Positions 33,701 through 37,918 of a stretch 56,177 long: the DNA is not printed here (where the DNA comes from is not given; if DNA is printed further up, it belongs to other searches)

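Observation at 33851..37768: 1305-aa secreted protein of unknown function in the 'binding-protein slot' of the second permease pair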

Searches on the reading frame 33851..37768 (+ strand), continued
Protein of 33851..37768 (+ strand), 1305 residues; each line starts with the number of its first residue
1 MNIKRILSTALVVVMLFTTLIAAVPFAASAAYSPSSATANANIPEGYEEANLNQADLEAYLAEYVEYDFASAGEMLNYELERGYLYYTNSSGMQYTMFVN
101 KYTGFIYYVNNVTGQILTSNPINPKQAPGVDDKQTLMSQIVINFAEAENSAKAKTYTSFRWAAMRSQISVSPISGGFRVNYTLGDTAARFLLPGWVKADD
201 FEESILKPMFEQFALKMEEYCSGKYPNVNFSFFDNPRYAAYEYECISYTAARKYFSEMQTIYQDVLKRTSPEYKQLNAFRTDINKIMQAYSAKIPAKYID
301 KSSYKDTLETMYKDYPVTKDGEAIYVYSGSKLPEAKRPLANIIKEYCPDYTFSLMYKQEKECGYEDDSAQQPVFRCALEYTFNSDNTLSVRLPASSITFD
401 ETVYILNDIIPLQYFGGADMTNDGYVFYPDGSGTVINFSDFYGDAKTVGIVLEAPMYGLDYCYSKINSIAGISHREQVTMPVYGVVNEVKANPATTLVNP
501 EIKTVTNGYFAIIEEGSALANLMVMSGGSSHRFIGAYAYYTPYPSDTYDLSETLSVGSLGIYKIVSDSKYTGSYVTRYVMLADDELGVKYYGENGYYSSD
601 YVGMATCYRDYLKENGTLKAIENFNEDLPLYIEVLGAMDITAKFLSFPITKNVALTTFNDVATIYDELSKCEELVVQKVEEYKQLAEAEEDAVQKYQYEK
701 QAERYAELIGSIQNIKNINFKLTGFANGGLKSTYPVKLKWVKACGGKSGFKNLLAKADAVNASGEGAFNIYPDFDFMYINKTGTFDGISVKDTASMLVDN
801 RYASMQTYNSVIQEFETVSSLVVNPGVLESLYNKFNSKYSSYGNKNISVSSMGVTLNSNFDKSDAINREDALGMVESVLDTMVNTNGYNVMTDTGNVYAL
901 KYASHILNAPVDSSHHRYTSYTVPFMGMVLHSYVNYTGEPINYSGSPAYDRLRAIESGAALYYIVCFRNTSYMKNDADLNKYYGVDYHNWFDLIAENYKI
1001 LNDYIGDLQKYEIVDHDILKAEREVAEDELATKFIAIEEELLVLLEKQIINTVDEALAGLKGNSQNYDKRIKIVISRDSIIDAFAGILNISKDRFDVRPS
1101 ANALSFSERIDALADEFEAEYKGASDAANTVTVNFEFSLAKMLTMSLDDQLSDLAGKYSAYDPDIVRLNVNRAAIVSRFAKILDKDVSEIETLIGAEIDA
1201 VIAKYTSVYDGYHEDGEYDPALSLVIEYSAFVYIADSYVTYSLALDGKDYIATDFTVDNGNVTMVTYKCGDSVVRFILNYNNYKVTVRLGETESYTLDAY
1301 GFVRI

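Call 26: find_related_loci(query=A2, collection=genome_contigs, flank=10000)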
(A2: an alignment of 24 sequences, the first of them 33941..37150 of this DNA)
Query A2 (1070 aa) in genome_contigs; peptide patterns used: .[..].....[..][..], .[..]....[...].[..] (x = any residue, [..] = any of these).
462 stretches matched a pattern; 384 encode a relative of the query (tblastn E <= 1e-3); the best 80 are kept; 80 distinct loci.
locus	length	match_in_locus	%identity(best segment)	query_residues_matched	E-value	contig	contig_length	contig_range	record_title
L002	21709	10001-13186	66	1-1063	0e+0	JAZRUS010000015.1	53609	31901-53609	MAG: Eubacteriales bacterium isolate T1900045336_YK20190025.MAGScoT_cleanbin_000039 SGB_6606_k141_840605, whole genome s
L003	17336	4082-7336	61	1-1070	0e+0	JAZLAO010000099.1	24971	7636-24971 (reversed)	MAG: Eubacteriales bacterium isolate T1900045075_TC20190069.MAGScoT_cleanbin_000015 SGB_4632_k141_2051516, whole genome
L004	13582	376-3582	60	1-1060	0e+0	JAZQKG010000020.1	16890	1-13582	MAG: Eubacteriales bacterium isolate T1900044615_TS20190081.MAGScoT_cleanbin_000038 SGB_840_k141_440528, whole genome sh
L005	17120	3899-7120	58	1-1067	0e+0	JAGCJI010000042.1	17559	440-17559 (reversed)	MAG: Clostridia bacterium isolate RGIG9844 Yak_Rectum-1__c270973, whole genome shotgun sequence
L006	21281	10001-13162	58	13-1061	0e+0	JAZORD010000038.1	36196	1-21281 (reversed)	MAG: Eubacteriales bacterium isolate T1900045562_YK20190256.MAGScoT_cleanbin_000005 SGB_7915_k141_602065, whole genome s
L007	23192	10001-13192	55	5-1059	0e+0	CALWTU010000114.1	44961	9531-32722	MAG: uncultured Clostridia bacterium isolate E19__bin295 genome assembly, contig: E19__k127_2245959, whole genome shotgu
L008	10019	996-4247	53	1-1068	0e+0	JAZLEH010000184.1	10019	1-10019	MAG: Eubacteriales bacterium isolate T1900045021_TC20190014.MAGScoT_cleanbin_000058 SGB_4406_k141_1793543, whole genome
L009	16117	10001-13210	53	13-1060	0e+0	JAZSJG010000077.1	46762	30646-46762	MAG: Eubacteriales bacterium isolate T1900044565_TS20190031.MAGScoT_cleanbin_000040 SGB_402_k141_3103400, whole genome s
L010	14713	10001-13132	51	17-1060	0e+0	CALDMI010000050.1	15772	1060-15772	MAG TPA_asm: uncultured Clostridia bacterium isolate SRR1747063_bin.10_CONCOCT_v1.1_MAG genome assembly, contig: ERZ8082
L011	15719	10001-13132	50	17-1060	0e+0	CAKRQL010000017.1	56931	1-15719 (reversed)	MAG: uncultured Eubacteriales bacterium isolate REFINED_METABAT215_TOP10_CONTIGS_1500_ASSEMBLY_K127_MEGAHIT__Hadza_MoBio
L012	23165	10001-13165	49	20-1065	0e+0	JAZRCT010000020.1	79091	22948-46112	MAG: Eubacteriales bacterium isolate T1900045511_YK20190205.MAGScoT_cleanbin_000008 SGB_7558_k141_111632, whole genome s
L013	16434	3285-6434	49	35-1066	0e+0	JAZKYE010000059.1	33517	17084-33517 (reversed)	MAG: Eubacteriales bacterium isolate T1900045105_TC20190099.MAGScoT_cleanbin_000006 SGB_4778_k141_24611, whole genome sh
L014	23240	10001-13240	47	8-1066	0e+0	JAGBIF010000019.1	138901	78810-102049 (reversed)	MAG: Clostridia bacterium isolate RGIG9142 Water_deer_Rectum.Co__c581402, whole genome shotgun sequence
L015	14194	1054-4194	48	1-1066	0e+0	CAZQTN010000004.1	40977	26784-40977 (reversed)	MAG TPA_asm: uncultured Ruminococcus sp. isolate SRP315200_co1_628 genome assembly, contig: NODE_1093_length_40977_cov_1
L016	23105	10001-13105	48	1-1054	0e+0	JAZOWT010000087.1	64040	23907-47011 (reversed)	MAG: Eubacteriales bacterium isolate T1900045517_YK20190211.MAGScoT_cleanbin_000029 SGB_7632_k141_3948392, whole genome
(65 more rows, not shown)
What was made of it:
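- The host organisms are gut Clostridia (call 26).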

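Call 29: predict_structure(alignment_id=A1)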
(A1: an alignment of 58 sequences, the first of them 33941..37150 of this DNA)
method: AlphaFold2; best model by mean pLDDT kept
length: 1070 residues; sequences in the alignment: 58
mean_pLDDT: 84.2   pTM: 0.73
mean pLDDT of the five models: 84.2, 82.2, 81.3, 80.6, 80.1
residues with pLDDT >= 90: 457; 70-90: 483; 50-70: 87; < 50: 43
segments of 3 or more residues with pLDDT < 50: 1-9, 436-438, 526-529, 590-594, 769-787
pLDDT, mean of each block of 10 residues (from residue 1): 36 83 88 94 94 94 93 96 94 90 95 85 90 92 91 80 91 93 92 87 89 89 93 89 90 93 88 85 88 90 80 86 85 77 92 93 89 87 95 86 83 86 77 54 60 93 84 91 91 90 93 71 52 74 93 90 88 90 79 66 92 77 93 96 93 93 91 90 93 90 83 95 95 89 88 63 63 44 47 86 93 92 78 81 92 94 81 85 72 83 81 79 84 90 80 84 93 84 67 63 80 89 86 77 86 84 67
secondary structure, 60 per line:
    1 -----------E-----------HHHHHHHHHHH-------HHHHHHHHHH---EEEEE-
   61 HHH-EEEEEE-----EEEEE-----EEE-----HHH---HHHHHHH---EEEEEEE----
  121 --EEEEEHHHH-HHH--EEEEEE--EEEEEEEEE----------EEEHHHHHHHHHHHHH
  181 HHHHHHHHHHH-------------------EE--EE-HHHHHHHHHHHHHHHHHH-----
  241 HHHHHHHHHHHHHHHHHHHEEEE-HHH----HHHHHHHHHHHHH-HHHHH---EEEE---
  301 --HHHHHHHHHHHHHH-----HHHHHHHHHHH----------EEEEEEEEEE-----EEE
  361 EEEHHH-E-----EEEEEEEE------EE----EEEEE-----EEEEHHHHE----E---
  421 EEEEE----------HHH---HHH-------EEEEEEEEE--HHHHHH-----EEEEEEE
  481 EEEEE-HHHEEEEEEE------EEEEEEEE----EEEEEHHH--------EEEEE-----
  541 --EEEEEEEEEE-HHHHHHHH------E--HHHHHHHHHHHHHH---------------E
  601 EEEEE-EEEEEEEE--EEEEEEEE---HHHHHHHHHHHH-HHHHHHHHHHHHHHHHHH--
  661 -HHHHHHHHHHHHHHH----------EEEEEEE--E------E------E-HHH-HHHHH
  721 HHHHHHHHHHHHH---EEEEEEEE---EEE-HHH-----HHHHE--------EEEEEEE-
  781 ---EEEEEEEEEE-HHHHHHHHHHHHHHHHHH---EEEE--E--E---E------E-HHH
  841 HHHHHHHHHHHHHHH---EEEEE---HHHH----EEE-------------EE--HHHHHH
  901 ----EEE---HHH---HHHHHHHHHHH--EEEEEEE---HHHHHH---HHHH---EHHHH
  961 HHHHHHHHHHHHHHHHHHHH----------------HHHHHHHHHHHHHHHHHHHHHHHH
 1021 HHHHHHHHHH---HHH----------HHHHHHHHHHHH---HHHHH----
elements in order (helices of 4 or more, strands of 3 or more residues): H24-34 H42-51 E55-59 E65-70 E76-80 E86-88 H100-106 E110-116 E123-127 H128-131 E138-143 E146-154 E165-167 H168-191 H218-235 H241-259 E260-263 H272-284 H286-290 E294-297 H303-316 H322-332 E343-352 E358-363 E374-381 E394-398 E404-407 H408-411 E421-425 E452-460 H463-468 E474-485 E490-496 E503-510 E515-519 E531-535 E543-552 H554-561 H571-584 E600-605 E607-614 E617-624 H628-639 H641-658 H662-676 E687-693 H716-733 E737-744 E748-750 H760-763 E773-779 E784-793 H795-812 E816-819 H838-855 E859-863 H867-870 E875-877 H895-900 E905-907 H917-927 E930-936 H940-945 H949-952 H957-980 H997-1030 H1047-1058 H1062-1066
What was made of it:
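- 33968..35620 (+): N-terminal beta-sandwich region (about residues 40-590) with a helical insertion (about 200-360). It carries the family-invariant motifs FYPD430GSG, YGxD460 and MPVYG. AlphaFold DSSP (call 29).
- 35723..36880 (+): (beta/alpha)8 barrel (about residues 625-1010). Strands: LYIE633VL, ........727GG, IYPDFD775, NIS848V, VMTD893TGN896, HILN, YVN, ALYYIV. AlphaFold model, pLDDT 84 (call 29).
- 35861..35968 (+): Charged two-helix hairpin (residues 671-706) inserted between barrel helix 1 and strand 2. DSSP helices 641-658 and 662-676 of the trimmed model, pLDDT about 90 (call 29).
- Checked: The 'beta/alpha barrel-type core' is confirmed by the AlphaFold model (call 29).
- The AlphaFold model has pLDDT 84.2 (call 29).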

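Call 31: fold_search(model_id=the predicted structure, library=pdb)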
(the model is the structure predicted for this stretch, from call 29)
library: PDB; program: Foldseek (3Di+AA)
matches with E <= 10: 461; with E <= 0.001: 22
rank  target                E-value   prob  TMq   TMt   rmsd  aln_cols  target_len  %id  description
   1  5opq_A                7.7e-18  1.00  0.38  0.58   8.8       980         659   10  A 3,6-anhydro-D-galactosidase produced by Zobellia galactanivorans. This is an exo-lytic enzyme that hydrolyzes termin (released 2017-11-29)
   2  5opq_D                3.0e-17  1.00  0.38  0.57   9.9       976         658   10  A 3,6-anhydro-D-galactosidase produced by Zobellia galactanivorans. This is an exo-lytic enzyme that hydrolyzes termin (released 2017-11-29)
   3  8rzk_A                4.3e-17  1.00  0.38  0.59   9.8       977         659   10  The Michaelis complex of ZgGH129 D486N from Zobellia galactanivorans with neo-b/k-oligo-carrageenan tetrasaccharide (b (released 2024-07-31)
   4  5wzp_A                7.2e-17  1.00  0.35  0.59   8.8       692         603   12  Alpha-N-acetylgalactosaminidase NagBb from Bifidobacterium bifidum - ligand free (released 2017-06-07)
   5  5wzn_A                1.1e-15  1.00  0.35  0.57   9.0       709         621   11  Alpha-N-acetylgalactosaminidase NagBb from Bifidobacterium bifidum - GalNAc complex (released 2017-06-07)
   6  5wzp_B                3.4e-15  1.00  0.34  0.56   8.0       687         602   11  Alpha-N-acetylgalactosaminidase NagBb from Bifidobacterium bifidum - ligand free (released 2017-06-07)
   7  5wzr_B                4.4e-15  1.00  0.34  0.55   8.2       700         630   11  Alpha-N-acetylgalactosaminidase NagBb from Bifidobacterium bifidum - Gal-NHAc-DNJ complex (released 2017-06-07)
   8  5wzq_A                6.7e-15  1.00  0.35  0.59   7.2       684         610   11  Alpha-N-acetylgalactosaminidase NagBb from Bifidobacterium bifidum - quadruple mutant (released 2017-06-07)
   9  5wzn_B                7.8e-15  1.00  0.36  0.58   7.7       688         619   12  Alpha-N-acetylgalactosaminidase NagBb from Bifidobacterium bifidum - GalNAc complex (released 2017-06-07)
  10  5wzr_A                8.7e-15  1.00  0.34  0.54   8.1       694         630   12  Alpha-N-acetylgalactosaminidase NagBb from Bifidobacterium bifidum - Gal-NHAc-DNJ complex (released 2017-06-07)
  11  5wzq_B                2.9e-14  1.00  0.36  0.58   7.2       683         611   11  Alpha-N-acetylgalactosaminidase NagBb from Bifidobacterium bifidum - quadruple mutant (released 2017-06-07)
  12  5a59_A                1.9e-07  1.00  0.25  0.25  13.2       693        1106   12  The structure of GH101 E796Q mutant from Streptococcus pneumoniae TIGR4 in complex with T-antigen (released 2015-09-02)
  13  5ohy_A                5.4e-07  1.00  0.26  0.39   9.6       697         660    9  A GH31 family sulfoquinovosidase in complex with aza-sugar inhibitor IFGSQ (released 2018-08-08)
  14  4ba0                  4.3e-05  1.00  0.22  0.29  12.6       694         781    8  Crystal Structure of Agd31B, alpha-transglucosylase, complexed with 5F-alpha-GlcF (released 2012-11-14)
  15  4lq1_D                1.4e-04  1.00  0.20  0.33  23.4       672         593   10  Crystal Structure of E.Coli Branching Enzyme in complex with maltohexaose (released 2015-04-01)
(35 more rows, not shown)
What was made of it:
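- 35723..36880 (+): Foldseek hits to GH129 at E 8e-18, GH101 at 2e-7 and GH31 at 5e-7 (call 31).
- On GH129 (CAZy; NagBb type): Foldseek E 7e-17 to 8e-18 with TM-score about 0.58 normalised to the target (call 31).
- On ABC-importer solute-binding proteins (Venus-flytrap SBP superfamily): The fold is a beta-sandwich plus TIM barrel (calls 29, 31).
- Closest known: GH101 endo-alpha-N-acetylgalactosaminidases. Same: Foldseek gives E 2e-7 for 5A59 and 5e-7 for 5OHY (call 31).
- GH101 and GH31 follow (call 31). The top structural matches are NagBb and GH101 (call 31).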

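Call 33: search_solved_structures(query=A1, max_evalue=10, show_alignments=5)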
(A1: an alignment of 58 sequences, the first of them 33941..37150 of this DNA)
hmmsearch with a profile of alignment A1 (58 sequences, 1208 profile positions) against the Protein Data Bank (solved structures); distinct sequences matched with E-value up to 10: 1.
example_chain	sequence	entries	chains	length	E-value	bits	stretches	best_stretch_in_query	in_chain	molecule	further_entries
6tyl_D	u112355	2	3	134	0.28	12.2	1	72-128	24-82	Nanobody C | NB8117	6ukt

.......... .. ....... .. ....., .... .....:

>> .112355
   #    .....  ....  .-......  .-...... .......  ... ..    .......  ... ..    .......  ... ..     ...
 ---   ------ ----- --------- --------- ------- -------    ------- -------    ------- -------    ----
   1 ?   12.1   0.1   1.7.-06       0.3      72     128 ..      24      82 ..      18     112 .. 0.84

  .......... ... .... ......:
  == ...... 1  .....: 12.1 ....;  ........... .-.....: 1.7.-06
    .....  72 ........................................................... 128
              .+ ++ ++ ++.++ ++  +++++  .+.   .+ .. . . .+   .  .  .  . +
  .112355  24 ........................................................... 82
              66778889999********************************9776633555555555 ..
